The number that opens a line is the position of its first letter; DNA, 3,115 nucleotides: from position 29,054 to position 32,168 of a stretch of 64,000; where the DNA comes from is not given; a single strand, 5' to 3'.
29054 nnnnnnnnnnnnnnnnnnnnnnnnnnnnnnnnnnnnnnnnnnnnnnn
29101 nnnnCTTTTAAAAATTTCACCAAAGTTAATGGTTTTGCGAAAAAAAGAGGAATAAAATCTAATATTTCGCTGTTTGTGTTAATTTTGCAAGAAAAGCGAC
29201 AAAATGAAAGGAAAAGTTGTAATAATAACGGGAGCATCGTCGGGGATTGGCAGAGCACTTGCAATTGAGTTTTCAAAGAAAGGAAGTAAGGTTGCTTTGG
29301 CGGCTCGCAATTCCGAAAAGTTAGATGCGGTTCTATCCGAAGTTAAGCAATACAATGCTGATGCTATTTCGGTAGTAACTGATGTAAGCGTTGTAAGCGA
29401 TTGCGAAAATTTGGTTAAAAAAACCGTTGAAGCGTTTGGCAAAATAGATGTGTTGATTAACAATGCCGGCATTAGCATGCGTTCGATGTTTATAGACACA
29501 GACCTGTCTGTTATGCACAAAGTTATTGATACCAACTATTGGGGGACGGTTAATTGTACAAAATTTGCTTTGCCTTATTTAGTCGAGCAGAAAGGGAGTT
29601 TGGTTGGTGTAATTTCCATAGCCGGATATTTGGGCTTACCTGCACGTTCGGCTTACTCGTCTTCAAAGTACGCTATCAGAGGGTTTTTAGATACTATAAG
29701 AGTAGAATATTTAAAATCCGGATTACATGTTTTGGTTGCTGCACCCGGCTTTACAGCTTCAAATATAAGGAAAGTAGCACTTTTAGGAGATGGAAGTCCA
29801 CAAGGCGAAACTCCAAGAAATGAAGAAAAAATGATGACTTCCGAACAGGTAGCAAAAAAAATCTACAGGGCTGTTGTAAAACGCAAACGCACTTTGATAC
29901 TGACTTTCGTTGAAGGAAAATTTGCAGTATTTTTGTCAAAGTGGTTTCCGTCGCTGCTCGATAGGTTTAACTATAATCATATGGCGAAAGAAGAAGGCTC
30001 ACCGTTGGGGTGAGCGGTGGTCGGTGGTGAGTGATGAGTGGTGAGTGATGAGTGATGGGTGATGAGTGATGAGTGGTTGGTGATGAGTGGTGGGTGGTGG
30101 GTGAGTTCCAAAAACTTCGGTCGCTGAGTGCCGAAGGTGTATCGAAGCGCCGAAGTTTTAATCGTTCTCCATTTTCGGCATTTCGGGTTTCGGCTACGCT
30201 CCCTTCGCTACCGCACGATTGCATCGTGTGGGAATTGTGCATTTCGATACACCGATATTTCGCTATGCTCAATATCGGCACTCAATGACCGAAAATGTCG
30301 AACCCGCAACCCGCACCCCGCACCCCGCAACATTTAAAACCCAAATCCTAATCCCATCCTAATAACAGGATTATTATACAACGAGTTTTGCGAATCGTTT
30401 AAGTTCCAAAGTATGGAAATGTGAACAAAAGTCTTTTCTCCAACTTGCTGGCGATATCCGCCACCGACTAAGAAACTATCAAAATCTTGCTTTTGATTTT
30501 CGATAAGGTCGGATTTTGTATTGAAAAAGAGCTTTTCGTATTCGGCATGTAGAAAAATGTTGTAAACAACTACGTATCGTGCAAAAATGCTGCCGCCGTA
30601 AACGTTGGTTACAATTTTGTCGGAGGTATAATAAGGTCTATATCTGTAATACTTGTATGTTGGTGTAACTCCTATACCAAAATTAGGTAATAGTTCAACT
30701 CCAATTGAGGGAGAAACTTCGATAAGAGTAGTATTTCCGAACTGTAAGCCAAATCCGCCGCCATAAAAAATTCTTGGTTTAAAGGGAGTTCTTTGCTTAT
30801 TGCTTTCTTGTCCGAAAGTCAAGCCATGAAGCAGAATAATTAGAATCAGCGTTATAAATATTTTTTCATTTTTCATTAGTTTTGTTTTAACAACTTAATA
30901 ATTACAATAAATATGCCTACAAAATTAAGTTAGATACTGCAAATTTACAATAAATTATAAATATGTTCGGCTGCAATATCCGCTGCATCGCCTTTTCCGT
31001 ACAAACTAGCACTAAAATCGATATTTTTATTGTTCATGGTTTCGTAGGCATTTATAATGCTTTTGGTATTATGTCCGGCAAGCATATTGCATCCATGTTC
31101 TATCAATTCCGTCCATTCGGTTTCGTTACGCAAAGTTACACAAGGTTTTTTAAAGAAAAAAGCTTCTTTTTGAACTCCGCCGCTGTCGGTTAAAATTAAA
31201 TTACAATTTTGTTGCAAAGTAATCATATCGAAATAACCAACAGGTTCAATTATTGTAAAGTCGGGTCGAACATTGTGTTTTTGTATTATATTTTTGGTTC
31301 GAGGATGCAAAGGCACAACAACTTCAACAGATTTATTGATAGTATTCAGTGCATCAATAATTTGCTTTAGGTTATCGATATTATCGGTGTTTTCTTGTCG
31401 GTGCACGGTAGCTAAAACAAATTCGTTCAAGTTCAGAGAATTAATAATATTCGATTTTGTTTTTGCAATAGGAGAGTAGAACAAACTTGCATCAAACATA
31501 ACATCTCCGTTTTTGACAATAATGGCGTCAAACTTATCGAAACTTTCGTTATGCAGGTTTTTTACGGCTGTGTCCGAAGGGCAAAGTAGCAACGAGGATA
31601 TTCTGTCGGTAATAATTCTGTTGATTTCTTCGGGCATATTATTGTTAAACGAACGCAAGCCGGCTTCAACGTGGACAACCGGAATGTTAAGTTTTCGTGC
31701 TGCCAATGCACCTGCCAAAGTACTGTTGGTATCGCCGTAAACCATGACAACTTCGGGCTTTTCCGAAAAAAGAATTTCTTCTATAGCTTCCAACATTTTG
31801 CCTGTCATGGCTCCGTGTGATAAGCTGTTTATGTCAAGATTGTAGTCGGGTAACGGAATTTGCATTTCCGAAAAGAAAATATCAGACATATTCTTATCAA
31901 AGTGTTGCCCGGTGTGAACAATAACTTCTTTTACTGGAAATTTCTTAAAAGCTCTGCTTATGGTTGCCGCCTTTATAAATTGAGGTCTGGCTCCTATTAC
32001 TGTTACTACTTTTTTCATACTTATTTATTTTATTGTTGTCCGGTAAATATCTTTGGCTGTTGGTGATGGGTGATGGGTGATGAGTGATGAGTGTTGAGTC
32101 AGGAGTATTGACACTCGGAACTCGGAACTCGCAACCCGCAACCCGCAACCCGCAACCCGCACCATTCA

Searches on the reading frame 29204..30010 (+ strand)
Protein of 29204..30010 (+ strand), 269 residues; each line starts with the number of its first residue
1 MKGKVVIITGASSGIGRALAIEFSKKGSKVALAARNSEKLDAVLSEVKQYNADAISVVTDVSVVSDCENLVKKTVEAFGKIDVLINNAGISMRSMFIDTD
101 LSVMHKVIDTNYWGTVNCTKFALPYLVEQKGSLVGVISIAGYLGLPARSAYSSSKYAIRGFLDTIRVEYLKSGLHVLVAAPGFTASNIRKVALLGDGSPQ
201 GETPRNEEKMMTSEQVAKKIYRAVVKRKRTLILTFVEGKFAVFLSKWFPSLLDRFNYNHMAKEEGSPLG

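Call 10: search_protein_families(library=pfam, proteins=[window:29204-30010:+], max_evalue=0.001)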
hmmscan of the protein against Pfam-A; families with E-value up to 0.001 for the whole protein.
window:29204-30010:+ (269 aa): 3 families
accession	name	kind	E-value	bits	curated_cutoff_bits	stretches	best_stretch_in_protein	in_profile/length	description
PF00106.31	adh_short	-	2.2e-51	174.6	26.6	1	4-190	1-188/195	short chain dehydrogenase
PF13561.12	adh_short_C2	-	3e-33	115.8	27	1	10-188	1-180/236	Enoyl-(Acyl carrier protein) reductase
PF08659.16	KR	-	4.7e-13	49.9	22.6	1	6-163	3-161/180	KR domain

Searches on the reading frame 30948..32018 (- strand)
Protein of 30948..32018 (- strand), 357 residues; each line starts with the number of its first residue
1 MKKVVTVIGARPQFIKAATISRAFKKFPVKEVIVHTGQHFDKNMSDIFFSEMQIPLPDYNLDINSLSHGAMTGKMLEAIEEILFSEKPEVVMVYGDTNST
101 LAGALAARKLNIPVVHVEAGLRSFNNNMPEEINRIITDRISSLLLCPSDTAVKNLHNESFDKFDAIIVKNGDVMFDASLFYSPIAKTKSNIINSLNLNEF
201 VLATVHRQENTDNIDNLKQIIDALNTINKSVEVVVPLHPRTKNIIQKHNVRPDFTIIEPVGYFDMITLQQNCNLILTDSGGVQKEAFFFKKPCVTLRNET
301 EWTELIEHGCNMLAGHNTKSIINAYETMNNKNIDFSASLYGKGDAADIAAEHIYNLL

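Call 10: search_protein_families(library=pfam, proteins=[window:30948-32018:-], max_evalue=0.001)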
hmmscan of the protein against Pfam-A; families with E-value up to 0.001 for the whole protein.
window:30948-32018:- (357 aa): 1 family
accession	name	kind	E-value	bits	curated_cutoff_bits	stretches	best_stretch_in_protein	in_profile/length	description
PF02350.25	Epimerase_2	-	2.6e-105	352.6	30.6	1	29-351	9-344/347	UDP-N-acetylglucosamine 2-epimerase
